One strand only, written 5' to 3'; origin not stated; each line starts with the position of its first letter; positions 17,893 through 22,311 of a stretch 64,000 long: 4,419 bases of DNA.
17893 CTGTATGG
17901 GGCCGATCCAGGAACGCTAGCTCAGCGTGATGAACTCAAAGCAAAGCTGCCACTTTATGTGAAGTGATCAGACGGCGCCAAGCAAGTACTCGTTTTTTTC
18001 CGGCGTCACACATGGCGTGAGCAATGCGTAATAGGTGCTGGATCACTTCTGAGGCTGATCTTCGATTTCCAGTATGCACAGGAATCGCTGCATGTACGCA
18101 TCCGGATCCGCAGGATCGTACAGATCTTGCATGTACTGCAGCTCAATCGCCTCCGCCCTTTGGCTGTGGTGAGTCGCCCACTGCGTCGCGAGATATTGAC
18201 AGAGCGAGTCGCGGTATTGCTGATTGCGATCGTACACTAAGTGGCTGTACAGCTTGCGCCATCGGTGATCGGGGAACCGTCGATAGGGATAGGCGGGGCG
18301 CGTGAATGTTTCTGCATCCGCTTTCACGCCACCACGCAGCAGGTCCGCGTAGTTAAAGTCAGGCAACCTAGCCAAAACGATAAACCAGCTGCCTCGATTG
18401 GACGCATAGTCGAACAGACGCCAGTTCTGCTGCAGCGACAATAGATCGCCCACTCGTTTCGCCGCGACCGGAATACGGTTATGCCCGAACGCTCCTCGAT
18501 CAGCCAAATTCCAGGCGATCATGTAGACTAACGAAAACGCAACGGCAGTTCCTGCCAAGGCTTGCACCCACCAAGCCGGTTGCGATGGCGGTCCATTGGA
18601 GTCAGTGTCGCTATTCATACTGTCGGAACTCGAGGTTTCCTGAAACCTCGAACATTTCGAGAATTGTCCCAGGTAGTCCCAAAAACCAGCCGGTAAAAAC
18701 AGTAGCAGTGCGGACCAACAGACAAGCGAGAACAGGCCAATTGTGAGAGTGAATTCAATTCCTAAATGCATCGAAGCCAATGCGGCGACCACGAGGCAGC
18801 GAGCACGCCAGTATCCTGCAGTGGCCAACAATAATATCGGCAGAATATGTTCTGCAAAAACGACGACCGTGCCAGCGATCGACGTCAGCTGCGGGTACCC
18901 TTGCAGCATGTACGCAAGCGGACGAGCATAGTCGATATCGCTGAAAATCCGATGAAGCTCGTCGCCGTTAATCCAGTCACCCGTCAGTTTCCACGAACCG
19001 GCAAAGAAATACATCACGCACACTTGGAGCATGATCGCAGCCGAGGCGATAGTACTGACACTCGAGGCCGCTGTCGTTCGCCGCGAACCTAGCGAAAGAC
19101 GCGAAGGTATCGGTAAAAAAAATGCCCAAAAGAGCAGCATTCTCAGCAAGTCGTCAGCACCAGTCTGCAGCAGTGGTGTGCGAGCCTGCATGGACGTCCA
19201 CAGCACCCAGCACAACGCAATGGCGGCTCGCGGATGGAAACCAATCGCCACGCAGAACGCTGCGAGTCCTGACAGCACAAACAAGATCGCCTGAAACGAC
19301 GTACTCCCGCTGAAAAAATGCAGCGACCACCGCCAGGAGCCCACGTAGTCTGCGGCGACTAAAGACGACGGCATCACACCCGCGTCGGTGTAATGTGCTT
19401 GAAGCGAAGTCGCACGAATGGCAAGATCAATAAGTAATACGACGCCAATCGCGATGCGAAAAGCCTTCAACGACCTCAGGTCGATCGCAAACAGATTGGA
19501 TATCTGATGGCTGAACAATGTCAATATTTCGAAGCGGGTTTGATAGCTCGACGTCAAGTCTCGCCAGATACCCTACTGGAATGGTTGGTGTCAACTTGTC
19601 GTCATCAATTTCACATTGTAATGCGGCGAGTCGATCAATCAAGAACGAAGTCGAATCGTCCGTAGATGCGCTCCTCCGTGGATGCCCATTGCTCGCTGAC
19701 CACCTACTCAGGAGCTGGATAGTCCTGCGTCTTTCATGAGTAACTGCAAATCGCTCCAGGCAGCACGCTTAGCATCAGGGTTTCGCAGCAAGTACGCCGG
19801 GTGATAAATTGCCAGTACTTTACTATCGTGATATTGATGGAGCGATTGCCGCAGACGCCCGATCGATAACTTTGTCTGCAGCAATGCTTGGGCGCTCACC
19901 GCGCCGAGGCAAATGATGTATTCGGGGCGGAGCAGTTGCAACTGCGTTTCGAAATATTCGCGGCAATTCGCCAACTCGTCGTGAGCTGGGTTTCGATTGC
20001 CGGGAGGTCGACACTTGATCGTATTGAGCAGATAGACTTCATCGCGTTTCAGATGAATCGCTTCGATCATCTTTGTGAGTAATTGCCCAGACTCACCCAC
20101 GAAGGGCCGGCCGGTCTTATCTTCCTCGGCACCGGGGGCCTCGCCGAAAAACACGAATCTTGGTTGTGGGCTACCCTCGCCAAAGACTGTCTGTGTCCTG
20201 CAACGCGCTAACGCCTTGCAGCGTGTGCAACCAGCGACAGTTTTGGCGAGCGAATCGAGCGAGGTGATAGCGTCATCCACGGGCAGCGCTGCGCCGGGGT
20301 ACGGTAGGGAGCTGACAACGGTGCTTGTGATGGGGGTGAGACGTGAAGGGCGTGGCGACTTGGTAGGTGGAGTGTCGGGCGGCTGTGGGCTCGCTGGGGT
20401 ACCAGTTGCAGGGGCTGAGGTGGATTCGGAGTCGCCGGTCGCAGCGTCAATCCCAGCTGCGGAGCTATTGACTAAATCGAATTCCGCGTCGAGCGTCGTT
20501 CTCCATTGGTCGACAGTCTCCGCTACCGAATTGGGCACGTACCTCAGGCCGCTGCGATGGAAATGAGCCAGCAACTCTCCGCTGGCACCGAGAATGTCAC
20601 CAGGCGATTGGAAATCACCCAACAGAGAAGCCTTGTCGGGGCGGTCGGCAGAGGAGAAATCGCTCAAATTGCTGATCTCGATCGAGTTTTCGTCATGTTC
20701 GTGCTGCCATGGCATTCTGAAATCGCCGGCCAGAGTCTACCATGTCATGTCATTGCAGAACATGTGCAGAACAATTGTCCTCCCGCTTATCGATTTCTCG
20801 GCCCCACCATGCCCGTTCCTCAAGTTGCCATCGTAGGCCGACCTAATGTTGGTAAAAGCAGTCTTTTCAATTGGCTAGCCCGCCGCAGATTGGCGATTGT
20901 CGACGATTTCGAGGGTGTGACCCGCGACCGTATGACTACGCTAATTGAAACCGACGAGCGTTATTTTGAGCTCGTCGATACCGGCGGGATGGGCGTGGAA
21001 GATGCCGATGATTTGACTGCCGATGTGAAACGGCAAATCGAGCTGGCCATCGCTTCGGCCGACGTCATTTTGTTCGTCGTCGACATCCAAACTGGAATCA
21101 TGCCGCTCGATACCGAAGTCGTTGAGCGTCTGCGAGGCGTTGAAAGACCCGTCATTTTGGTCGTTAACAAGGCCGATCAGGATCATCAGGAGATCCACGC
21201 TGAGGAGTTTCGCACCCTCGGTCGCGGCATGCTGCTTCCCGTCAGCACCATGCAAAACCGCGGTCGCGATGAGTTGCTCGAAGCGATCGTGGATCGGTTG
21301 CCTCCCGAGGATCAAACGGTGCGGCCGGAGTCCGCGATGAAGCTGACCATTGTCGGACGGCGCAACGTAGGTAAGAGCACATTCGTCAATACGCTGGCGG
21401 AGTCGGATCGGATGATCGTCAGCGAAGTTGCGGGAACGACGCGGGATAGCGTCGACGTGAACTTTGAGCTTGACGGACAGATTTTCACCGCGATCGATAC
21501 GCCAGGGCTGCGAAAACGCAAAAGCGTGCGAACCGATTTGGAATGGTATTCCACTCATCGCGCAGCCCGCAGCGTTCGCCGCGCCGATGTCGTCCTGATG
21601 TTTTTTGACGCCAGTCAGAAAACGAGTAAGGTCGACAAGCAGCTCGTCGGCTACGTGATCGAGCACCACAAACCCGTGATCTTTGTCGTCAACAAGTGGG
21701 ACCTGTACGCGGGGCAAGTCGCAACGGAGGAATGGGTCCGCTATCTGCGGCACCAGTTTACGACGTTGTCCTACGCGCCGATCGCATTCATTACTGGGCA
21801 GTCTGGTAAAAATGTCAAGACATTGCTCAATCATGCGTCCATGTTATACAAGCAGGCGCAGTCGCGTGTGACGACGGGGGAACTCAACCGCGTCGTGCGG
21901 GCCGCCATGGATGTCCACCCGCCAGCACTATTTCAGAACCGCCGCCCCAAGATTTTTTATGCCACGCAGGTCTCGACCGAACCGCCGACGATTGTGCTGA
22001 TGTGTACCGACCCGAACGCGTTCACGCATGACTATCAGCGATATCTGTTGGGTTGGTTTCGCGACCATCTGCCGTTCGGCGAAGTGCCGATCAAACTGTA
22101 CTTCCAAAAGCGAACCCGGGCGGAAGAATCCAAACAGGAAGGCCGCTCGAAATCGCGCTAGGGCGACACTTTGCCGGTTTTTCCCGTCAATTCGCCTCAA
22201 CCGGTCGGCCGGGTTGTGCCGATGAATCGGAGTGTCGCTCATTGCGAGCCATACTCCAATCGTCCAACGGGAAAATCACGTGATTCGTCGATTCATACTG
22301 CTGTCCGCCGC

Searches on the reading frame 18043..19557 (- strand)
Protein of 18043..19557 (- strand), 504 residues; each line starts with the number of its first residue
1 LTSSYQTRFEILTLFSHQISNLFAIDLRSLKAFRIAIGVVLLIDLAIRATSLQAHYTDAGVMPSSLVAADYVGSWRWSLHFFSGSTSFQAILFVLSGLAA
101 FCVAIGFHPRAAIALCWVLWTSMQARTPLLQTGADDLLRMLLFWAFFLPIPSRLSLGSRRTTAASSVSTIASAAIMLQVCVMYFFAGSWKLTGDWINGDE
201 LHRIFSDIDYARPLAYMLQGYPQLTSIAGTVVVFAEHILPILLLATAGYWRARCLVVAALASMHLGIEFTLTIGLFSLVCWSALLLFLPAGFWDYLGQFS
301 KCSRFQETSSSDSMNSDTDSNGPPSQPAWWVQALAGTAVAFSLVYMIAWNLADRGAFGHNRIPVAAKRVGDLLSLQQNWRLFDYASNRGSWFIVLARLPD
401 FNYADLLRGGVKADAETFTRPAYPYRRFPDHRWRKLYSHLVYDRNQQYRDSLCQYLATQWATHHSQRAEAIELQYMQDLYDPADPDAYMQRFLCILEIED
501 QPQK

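Call 38: search_protein_families(library=pfam, proteins=[window:18043-19557:-], max_evalue=0.00001)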
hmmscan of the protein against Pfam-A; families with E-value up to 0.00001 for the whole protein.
window:18043-19557:- (504 aa): 1 family
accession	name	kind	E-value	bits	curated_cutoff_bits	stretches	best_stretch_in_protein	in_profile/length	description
PF05090.19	HTTM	-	1.8e-13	51.1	27.7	1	25-289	4-256/259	HTTM domain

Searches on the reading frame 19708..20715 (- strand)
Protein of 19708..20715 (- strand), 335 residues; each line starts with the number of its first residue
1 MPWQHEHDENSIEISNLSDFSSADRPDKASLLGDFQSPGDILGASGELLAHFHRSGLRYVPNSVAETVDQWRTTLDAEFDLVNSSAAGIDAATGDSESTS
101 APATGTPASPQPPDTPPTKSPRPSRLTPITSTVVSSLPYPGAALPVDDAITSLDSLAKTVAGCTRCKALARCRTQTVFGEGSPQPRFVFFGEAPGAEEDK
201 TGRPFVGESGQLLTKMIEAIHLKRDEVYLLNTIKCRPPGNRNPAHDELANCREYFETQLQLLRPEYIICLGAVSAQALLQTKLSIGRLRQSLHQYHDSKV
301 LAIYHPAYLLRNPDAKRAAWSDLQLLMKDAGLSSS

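Call 38: search_protein_families(library=pfam, proteins=[window:19708-20715:-], max_evalue=0.00001)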
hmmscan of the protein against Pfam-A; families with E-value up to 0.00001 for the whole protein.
window:19708-20715:- (335 aa): 1 family
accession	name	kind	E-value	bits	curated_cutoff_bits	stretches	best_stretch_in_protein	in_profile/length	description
PF03167.25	UDG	-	1.1e-38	132.9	24.3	1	178-324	1-141/141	Uracil DNA glycosylase superfamily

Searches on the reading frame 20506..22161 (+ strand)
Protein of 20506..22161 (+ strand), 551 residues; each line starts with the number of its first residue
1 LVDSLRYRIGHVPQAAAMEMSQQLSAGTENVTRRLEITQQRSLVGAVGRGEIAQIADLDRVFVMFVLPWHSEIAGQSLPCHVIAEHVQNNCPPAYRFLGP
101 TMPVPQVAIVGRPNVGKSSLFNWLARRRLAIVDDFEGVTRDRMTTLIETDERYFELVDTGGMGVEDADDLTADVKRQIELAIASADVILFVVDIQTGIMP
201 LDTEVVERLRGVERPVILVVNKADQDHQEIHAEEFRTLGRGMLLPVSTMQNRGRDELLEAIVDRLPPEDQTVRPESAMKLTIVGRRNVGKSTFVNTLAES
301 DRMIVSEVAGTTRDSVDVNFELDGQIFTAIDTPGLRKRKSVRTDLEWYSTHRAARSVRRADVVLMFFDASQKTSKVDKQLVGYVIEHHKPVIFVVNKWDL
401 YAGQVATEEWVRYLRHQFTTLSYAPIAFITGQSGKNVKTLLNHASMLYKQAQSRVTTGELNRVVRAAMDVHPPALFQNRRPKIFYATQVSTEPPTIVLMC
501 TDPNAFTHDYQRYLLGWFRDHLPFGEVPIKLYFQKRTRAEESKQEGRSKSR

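Call 38: search_protein_families(library=pfam, proteins=[window:20506-22161:+], max_evalue=0.00001)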
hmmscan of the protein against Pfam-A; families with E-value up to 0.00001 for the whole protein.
window:20506-22161:+ (551 aa): 8 families
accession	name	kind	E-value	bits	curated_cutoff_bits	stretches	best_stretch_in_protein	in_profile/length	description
PF01926.29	MMR_HSR1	-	8.5e-54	180.9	21.9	2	106-222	1-113/113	50S ribosome-binding GTPase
PF14714.11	KH_dom-like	-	4e-26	91.6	27.3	1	454-533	1-80/81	KH-domain-like of EngA bacterial GTPase enzymes, C-terminal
PF02421.24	FeoB_N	-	2.7e-25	89.1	27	2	106-260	2-155/156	Ferrous iron transport protein B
PF00009.33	GTP_EFTU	-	1.7e-21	77.1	26.5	2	137-267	54-188/188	Elongation factor Tu GTP binding domain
PF00350.29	Dynamin_N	-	5.4e-15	56.3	27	0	327-397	103-167/168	Dynamin family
PF04548.22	AIG1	-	1.5e-12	47.7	27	0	279-382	2-105/212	AIG1 family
PF03193.22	RsgA_GTPase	-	4.1e-12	46.7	30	0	215-337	55-170/174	RsgA GTPase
PF00071.28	Ras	-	8.3e-08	32.4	21.6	0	279-417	1-133/162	Ras family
